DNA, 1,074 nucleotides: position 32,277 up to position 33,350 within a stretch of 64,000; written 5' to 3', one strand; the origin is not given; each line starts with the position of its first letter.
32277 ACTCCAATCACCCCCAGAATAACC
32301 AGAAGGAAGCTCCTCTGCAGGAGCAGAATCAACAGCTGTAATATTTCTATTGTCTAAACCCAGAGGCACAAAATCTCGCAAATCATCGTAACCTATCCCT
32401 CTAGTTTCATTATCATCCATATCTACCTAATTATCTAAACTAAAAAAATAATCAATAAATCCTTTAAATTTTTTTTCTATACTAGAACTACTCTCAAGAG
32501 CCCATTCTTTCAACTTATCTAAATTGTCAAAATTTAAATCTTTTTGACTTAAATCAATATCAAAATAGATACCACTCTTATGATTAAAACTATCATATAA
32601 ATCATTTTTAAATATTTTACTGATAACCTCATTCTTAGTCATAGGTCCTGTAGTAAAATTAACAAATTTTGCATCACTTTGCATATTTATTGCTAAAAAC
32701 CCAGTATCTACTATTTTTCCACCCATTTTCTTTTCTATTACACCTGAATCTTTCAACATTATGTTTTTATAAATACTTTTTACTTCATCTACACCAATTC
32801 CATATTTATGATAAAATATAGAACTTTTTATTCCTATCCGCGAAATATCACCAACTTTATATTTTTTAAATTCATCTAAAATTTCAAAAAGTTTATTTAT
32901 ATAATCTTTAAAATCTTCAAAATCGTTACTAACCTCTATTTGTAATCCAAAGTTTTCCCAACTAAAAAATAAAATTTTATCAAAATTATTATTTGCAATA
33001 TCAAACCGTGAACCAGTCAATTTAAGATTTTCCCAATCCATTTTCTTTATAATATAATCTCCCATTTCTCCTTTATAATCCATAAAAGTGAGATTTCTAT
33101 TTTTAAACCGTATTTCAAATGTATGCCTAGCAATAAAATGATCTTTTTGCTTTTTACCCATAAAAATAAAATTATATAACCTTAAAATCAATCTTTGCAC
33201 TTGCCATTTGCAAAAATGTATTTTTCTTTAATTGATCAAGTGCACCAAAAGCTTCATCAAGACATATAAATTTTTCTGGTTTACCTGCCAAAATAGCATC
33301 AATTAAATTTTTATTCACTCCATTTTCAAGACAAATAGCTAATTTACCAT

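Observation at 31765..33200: Two unannotatable genes (257-aa cytoplasmic + 175-aa 3-TM protein) between mod and res of a Type III RM operon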

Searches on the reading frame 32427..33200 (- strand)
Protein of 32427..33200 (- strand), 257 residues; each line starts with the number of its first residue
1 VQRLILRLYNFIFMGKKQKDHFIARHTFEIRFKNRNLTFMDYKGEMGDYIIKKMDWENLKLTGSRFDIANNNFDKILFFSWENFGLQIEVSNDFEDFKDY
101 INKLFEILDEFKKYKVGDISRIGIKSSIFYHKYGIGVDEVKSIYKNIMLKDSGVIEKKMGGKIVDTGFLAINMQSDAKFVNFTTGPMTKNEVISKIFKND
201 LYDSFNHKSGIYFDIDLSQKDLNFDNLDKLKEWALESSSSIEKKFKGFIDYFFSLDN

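Call 3: search_protein_families(library=pfam, proteins=[window:32427-33200:-], max_evalue=1)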
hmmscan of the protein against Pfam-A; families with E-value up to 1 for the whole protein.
window:32427-33200:- (257 aa): 0 families

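Call 4: search_protein_families(library=padloc, proteins=[window:32427-33200:-], max_evalue=1)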
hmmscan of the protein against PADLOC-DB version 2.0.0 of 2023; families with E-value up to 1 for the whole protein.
window:32427-33200:- (257 aa): 2 families
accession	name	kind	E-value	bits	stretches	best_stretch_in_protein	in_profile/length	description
PDLC01339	Csm3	-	0.02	13.9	1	47-130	88-162/163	"CAS-III-A,CAS-III-D; effector_G7"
PDLC01104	Cas9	-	0.38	8.7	1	20-250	36-117/174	Cas9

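Call 5: search_protein_families(library=ncbifam, proteins=[window:32427-33200:-], max_evalue=1)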
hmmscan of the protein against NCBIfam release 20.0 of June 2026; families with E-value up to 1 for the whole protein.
window:32427-33200:- (257 aa): 0 families

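Call 6: find_homologous_proteins(query=window:32427-33200:-, max_evalue=0.001)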
Query window:32427-33200:- (257 aa): 5 proteins with E <= 0.001 among 425 candidates.
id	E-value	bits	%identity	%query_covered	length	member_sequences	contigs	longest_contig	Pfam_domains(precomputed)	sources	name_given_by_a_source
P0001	4.9e-154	529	100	95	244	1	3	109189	-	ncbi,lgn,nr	ncbi:hypothetical protein KKG22_04815 [Patescibacteria group bacterium]|nr:hypothetical protein [Pat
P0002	1.9e-99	350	66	94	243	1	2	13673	-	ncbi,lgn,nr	ncbi:MAG: hypothetical protein Q8P68_00990 [Candidatus Peregrinibacteria bacterium]|nr:hypothetical 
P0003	1.9e-88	314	59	93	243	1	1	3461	-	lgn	-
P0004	3.7e-88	314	61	93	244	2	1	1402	-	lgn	-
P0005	2.3e-84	301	57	92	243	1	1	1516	-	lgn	-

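Call 8: search_protein_families(library=phrogs, proteins=[window:32427-33200:-], max_evalue=1)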
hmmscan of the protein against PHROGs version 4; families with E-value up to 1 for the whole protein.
window:32427-33200:- (257 aa): 0 families

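Call 9: find_encoding_contigs(protein=P0002, flank=10000, max_places=4)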
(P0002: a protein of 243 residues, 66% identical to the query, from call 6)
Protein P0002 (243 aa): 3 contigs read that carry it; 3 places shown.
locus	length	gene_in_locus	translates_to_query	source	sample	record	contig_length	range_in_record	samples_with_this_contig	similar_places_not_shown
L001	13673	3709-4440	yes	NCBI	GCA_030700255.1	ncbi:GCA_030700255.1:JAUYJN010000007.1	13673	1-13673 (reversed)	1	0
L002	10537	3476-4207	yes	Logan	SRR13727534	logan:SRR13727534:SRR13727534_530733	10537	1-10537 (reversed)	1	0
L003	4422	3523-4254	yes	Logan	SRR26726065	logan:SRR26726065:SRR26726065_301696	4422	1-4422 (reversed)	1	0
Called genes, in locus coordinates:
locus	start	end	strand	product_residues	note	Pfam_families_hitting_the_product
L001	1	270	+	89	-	?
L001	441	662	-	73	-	PF09954:DUF2188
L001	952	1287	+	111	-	PF12844:HTH_19 (faint), PF13560:HTH_31 (weak), PF01381:HTH_3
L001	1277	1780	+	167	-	PF06114:Peptidase_M78, PF10463:Peptidase_U49 (weak)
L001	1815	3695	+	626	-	PF01555:N6_N4_Mtase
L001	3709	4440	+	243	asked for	-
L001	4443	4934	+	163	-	-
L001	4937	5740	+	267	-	-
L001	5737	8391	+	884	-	PF04851:ResIII, PF00270:DEAD (weak), PF19778:RE_endonuc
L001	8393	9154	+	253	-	-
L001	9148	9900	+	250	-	PF11074:DUF2779, PF13482:RNase_H_2 (weak)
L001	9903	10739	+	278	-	PF01541:GIY-YIG (weak), PF14267:DUF4357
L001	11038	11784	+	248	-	PF00717:Peptidase_S24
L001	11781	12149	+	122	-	PF02452:PemK_toxin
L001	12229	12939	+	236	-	PF06414:Zeta_toxin, PF13671:AAA_33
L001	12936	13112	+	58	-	-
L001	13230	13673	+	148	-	PF00330:Aconitase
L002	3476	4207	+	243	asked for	-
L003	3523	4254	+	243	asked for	-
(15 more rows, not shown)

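Call 10: find_encoding_contigs(protein=P0003, flank=10000, max_places=4)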
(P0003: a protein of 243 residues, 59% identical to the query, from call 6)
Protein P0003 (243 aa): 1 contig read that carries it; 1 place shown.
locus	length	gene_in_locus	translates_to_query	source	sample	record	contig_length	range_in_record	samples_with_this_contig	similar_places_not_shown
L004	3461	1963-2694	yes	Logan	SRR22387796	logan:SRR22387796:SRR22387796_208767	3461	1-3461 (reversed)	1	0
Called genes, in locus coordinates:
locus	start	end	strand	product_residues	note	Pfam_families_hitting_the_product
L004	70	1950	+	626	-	PF01555:N6_N4_Mtase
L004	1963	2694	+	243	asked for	-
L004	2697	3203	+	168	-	-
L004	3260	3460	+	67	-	?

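Call 11: find_encoding_contigs(protein=P0004, flank=10000, max_places=4)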
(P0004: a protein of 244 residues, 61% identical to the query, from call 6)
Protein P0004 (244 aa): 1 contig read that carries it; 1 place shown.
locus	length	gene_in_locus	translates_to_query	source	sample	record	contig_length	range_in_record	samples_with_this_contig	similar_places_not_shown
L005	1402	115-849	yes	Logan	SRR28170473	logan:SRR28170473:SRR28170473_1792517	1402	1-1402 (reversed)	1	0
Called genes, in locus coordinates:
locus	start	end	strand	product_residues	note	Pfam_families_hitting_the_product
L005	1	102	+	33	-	?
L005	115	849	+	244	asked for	-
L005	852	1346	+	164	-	-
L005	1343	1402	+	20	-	?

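Call 12: find_encoding_contigs(protein=P0005, flank=10000, max_places=4)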
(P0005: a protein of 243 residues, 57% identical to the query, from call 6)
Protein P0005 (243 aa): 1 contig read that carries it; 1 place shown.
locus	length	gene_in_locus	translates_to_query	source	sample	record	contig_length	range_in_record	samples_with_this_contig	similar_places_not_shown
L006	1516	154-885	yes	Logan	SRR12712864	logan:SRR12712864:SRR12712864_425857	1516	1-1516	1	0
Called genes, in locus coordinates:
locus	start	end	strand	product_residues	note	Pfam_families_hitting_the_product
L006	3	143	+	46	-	?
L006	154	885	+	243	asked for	-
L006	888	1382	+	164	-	-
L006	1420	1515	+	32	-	?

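Call 25: predict_structure(alignment_id=A1)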
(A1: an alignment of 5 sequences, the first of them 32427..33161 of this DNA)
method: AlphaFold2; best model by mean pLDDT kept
length: 244 residues; sequences in the alignment: 5
mean_pLDDT: 77.0   pTM: 0.77
mean pLDDT of the five models: 77.0, 76.1, 73.6, 72.3, 57.3
residues with pLDDT >= 90: 15; 70-90: 169; 50-70: 54; < 50: 6
segments of 3 or more residues with pLDDT < 50: 1-4
pLDDT, mean of each block of 10 residues (from residue 1): 59 86 62 80 75 79 80 73 88 85 78 83 80 79 80 64 70 80 68 74 82 83 89 81 53
secondary structure, 60 per line:
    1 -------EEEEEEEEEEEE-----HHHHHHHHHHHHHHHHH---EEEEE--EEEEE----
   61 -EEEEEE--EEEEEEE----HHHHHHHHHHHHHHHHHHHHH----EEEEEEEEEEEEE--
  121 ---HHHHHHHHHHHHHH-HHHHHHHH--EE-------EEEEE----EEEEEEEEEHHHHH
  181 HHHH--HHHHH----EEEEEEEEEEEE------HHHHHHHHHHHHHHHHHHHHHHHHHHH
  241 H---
elements in order: E8-19 H25-41 E45-49 E52-56 E62-67 E70-76 H81-101 E106-118 H124-137 H139-146 E158-162 E167-175 H176-184 H187-191 E196-207 H214-241

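Call 28: search_protein_representatives(alignment_id=A1)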
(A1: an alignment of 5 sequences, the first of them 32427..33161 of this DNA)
Query: 5 sequences, 243 profile positions. Proteins with E-value up to 0.001 (for the whole library): 180; up to 1e-10: 68; up to 1e-30: 34. The best 150 are listed.
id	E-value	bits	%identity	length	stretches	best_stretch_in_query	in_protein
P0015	4.3e-74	265.8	-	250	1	1-243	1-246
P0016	2.9e-69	250.0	-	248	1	4-243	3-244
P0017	4.0e-63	229.9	-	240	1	1-239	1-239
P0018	3.2e-60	220.4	-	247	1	9-240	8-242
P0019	4.3e-59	216.7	-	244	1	1-239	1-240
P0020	2.5e-57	210.9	-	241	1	4-239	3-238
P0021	7.6e-57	209.4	-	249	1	1-239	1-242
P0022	1.3e-56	208.6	-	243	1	3-240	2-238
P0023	1.3e-55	205.3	-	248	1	4-240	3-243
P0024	7.4e-54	199.6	-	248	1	1-240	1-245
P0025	7.0e-51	189.8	-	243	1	3-239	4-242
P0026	8.5e-51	189.5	-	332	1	1-238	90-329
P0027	8.6e-50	186.3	-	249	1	8-239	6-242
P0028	1.2e-49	185.8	-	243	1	5-235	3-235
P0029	2.3e-49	184.9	-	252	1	4-239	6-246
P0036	1.6e-42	162.5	-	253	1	4-242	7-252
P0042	4.0e-36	141.5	-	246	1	1-238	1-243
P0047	3.7e-31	125.2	-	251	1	3-239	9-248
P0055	5.5e-26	108.3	-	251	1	1-231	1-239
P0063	3.0e-19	86.3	-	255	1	2-234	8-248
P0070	2.1e-13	67.1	-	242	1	1-237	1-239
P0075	1.2e-12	64.7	-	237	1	8-240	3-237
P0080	1.1e-11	61.4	-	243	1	7-220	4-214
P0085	1.4e-10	57.9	-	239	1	8-216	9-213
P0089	4.8e-10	56.1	-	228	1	9-237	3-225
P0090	8.0e-10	55.4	-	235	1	5-236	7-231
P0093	1.1e-09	54.9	-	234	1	10-216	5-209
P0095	2.0e-09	54.1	-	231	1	12-214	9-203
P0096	2.2e-09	54.0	-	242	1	1-229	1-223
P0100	4.2e-09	53.0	-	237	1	3-218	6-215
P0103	5.8e-09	52.6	-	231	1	11-238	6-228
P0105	8.8e-09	52.0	-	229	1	9-217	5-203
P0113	2.4e-08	50.5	-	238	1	3-236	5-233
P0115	2.9e-08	50.3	-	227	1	12-221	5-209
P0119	4.7e-08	49.6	-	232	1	1-211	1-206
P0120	5.6e-08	49.4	-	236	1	1-212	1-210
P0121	5.6e-08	49.3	-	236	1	1-219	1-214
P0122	6.3e-08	49.2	-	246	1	9-225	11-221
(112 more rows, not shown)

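Call 31: search_protein_families(library=ncbifam, alignment_id=A3, max_evalue=0.01)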
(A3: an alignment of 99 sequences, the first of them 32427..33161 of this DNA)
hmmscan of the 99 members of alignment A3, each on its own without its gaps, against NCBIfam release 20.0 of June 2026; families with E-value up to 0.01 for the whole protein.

A. member 1, window:32427-33161:- (244 aa): 0 families

B. families by the number of members that match (of 99 scanned): 1 family
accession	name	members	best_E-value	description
TIGR04255.1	sporadTIGR04255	6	4e-08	TIGR04255 family protein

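Call 32: search_protein_families(library=pfam, alignment_id=A3, max_evalue=0.01)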
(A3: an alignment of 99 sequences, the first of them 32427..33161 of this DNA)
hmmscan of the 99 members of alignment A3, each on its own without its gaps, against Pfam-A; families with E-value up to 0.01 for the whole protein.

A. member 1, window:32427-33161:- (244 aa): 0 families

B. families by the number of members that match (of 99 scanned): 3 families
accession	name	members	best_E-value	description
PF20448.3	DUF6705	1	0.00012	Family of unknown function (DUF6705)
PF22736.1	NNH5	1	0.00064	NACHT N-terminal Helical domain 5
PF09958.14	DUF2192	1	0.0084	Uncharacterized protein conserved in archaea (DUF2192)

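Call 34: search_solved_structures(query=A3, max_evalue=1, show_alignments=1)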
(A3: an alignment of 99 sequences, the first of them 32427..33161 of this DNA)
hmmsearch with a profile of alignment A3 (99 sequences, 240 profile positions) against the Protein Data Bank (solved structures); distinct sequences matched with E-value up to 1: 1.
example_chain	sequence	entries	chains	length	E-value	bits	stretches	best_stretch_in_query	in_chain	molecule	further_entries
8w97_A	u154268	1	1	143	0.54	12.9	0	78-133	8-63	De novo design protein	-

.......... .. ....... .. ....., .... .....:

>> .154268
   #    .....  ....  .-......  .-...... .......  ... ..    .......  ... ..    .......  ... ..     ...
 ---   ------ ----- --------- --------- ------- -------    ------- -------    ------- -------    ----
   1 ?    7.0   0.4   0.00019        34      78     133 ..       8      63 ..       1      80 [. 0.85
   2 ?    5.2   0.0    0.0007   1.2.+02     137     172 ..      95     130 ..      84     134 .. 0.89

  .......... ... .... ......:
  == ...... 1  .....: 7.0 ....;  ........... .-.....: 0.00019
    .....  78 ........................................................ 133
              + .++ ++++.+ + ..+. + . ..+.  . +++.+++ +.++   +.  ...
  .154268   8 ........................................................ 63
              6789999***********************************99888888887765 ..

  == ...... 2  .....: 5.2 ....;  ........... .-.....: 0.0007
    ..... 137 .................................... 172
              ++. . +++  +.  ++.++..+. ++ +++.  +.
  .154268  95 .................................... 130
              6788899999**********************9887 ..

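Call 40: find_related_loci(query=A1, collection=genome_contigs, flank=10000)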
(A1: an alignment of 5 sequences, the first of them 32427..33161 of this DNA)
Query A1 (244 aa) in genome_contigs; peptide patterns used: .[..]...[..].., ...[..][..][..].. (x = any residue, [..] = any of these).
155 stretches matched a pattern; 1 encode a relative of the query (tblastn E <= 1e-3); 1 distinct loci.
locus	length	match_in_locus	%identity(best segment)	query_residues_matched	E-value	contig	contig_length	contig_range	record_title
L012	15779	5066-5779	60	1-239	6e-94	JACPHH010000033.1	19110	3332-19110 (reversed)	MAG: Candidatus Peregrinibacteria bacterium isolate NC_groundwater_409_Ag_B-0.1um_39_11 GD18-4_B1_scaffold_1683052, whol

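Call 41: find_encoding_contigs(protein=P0015, flank=10000, max_places=2)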
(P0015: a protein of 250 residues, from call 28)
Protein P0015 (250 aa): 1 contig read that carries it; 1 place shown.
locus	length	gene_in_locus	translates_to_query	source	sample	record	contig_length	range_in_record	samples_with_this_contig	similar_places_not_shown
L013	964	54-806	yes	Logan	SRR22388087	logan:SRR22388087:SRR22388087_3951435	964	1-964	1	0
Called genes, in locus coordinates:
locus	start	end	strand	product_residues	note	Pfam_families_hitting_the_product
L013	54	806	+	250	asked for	-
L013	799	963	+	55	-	?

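Call 43: list_cluster_members(proteins=[P0016, P0018, P0021, P0024, P0029, P0036, P0042, P0047, P0055, P0063])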
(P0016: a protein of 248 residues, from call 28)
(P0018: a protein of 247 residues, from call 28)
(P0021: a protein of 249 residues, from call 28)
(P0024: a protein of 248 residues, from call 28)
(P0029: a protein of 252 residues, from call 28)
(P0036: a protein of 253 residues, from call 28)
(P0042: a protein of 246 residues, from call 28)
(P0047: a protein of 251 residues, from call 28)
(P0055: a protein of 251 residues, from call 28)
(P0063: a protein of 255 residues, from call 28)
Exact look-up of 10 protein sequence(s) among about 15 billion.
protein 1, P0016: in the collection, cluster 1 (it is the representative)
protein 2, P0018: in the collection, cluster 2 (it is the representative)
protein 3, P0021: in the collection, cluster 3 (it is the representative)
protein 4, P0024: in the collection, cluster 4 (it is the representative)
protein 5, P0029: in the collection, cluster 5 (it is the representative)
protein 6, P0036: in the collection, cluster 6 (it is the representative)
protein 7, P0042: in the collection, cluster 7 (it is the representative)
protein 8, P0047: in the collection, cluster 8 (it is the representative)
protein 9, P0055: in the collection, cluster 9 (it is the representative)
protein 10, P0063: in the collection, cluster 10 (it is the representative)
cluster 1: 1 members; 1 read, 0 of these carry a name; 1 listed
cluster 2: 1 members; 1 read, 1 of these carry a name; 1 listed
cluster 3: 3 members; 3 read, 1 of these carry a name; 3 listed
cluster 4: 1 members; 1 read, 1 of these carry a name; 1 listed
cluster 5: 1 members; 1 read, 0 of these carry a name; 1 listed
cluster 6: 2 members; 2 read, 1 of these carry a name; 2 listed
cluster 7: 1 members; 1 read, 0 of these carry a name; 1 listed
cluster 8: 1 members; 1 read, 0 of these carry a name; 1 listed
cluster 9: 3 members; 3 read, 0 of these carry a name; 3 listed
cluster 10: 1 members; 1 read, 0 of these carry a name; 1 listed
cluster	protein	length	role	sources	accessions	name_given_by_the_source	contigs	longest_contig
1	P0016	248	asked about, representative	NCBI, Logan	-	-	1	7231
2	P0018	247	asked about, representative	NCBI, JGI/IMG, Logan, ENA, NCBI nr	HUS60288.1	MAG TPA: hypothetical protein VMX76_02820 [Nevskiaceae bacterium] | hypothetical protein [Nevskiaceae bacterium]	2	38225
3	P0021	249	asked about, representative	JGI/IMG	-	hypothetical protein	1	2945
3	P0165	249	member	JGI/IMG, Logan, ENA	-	-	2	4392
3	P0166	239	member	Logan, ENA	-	-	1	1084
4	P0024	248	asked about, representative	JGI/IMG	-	hypothetical protein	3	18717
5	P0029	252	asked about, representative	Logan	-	-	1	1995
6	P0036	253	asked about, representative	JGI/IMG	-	hypothetical protein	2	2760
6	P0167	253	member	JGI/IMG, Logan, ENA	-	-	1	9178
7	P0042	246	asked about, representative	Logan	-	-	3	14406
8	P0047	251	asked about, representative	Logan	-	-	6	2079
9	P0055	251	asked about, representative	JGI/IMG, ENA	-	-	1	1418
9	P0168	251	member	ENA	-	-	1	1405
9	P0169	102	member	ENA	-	-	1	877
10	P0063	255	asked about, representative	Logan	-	-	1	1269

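Call 44: find_encoding_contigs(protein=P0018, flank=8000, max_places=2)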
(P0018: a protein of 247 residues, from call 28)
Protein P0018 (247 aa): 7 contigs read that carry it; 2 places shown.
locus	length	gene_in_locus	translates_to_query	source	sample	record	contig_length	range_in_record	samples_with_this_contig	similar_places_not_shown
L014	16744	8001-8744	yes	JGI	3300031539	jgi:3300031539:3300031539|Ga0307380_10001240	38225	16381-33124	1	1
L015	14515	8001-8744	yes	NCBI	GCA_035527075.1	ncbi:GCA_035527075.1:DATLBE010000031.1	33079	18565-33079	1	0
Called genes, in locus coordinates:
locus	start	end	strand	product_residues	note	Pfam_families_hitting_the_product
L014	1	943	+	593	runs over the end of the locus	PF01807:Zn_ribbon_DnaG, PF08275:DNAG_N, PF01751:Toprim (weak), PF13155:Toprim_2, PF13662:Toprim_4, PF10410:DnaB_bind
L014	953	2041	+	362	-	PF03979:Sigma70_r1_1, PF00140:Sigma70_r1_2, PF04542:Sigma70_r2, PF04539:Sigma70_r3, PF04545:Sigma70_r4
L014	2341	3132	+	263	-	-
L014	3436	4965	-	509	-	PF00239:Resolvase, PF07508:Recombinase, PF13408:Zn_ribbon_recom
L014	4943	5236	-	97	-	-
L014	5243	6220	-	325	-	PF00565:SNase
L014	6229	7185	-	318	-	-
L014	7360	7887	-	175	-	-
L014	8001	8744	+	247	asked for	-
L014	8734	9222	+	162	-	-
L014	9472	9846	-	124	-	-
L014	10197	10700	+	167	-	-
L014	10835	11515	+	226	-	PF02223:Thymidylate_kin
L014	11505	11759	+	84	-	-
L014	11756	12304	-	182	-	PF01725:Ham1p_like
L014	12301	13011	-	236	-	PF02245:Pur_DNA_glyco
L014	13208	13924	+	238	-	PF00730:HhH-GPD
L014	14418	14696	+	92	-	PF23477:zf_Tbcl_2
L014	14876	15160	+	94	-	PF00076:RRM_1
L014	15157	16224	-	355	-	PF01702:TGT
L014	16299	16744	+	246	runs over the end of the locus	-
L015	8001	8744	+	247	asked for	-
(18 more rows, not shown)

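Call 45: find_encoding_contigs(protein=P0024, flank=8000, max_places=2)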
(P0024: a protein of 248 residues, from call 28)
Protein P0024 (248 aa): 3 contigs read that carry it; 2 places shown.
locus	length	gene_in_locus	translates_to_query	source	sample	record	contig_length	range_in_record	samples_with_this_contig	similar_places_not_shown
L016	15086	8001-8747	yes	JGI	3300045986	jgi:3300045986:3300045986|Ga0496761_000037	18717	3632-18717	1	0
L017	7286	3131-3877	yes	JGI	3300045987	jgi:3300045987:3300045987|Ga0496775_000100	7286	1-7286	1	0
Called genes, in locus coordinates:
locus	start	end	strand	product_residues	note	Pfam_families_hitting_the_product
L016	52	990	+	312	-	-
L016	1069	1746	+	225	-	PF02463:SMC_N (weak), PF00005:ABC_tran, PF13304:AAA_21 (weak)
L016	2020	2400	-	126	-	-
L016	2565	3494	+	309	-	PF18075:FtsX_ECD, PF02687:FtsX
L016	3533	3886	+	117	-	PF05635:23S_rRNA_IVP, PF22296:bAvd (weak)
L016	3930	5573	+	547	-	PF01656:CbiA (weak), PF06418:CTP_synth_N, PF00117:GATase, PF07722:Peptidase_C26 (faint)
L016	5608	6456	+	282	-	-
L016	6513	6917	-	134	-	-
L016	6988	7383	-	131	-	PF03073:TspO_MBR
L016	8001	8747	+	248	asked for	-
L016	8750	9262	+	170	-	-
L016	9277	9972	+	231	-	PF05257:CHAP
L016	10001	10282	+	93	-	-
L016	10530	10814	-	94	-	-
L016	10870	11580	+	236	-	-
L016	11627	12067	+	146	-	PF06983:3-dmu-9_3-mt, PF00903:Glyoxalase (weak)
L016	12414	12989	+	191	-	-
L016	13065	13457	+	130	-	PF13376:OmdA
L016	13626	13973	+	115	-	-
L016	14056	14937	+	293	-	PF06983:3-dmu-9_3-mt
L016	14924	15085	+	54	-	?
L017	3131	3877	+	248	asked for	-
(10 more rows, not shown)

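Call 46: find_encoding_contigs(protein=P0042, flank=8000, max_places=2)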
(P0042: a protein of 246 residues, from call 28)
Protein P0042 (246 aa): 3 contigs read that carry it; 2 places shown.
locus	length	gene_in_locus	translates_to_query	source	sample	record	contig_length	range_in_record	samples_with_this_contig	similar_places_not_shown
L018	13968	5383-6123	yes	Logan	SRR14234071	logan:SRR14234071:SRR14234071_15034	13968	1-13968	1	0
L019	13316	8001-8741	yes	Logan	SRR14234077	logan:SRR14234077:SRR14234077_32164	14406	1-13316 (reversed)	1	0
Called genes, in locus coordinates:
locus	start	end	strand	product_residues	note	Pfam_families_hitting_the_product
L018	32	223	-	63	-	PF01632:Ribosomal_L35p (weak)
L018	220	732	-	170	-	PF05198:IF3_N, PF00707:IF3_C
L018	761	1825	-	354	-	PF13091:PLDc_2, PF00614:PLDc (faint), PF13091:PLDc_2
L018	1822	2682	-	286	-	PF01063:Aminotran_4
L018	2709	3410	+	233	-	-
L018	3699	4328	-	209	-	-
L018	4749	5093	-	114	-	PF00072:Response_reg, PF20274:cREC_REC (weak)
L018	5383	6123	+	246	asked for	-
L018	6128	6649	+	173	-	-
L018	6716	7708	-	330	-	PF14022:DUF4238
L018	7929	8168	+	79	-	-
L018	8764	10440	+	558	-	PF00239:Resolvase, PF07508:Recombinase (weak), PF13408:Zn_ribbon_recom (weak)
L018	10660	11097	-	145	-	PF01668:SmpB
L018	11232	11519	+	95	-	-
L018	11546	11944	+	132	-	-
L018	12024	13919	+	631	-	PF06480:FtsH_ext (weak), PF00004:AAA, PF17862:AAA_lid_3, PF01434:Peptidase_M41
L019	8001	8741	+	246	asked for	-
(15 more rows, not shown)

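Call 48: search_dna_similar(query=window:32427-33161:-, collection=plasmids, mode=protein, max_evalue=0.01)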
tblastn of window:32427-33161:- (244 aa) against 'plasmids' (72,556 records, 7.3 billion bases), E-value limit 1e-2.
No match.

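Call 49: search_dna_similar(query=window:32427-33161:-, collection=phages, mode=protein, max_evalue=0.01)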
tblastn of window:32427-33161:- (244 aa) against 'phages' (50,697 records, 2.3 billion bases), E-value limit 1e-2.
No match.
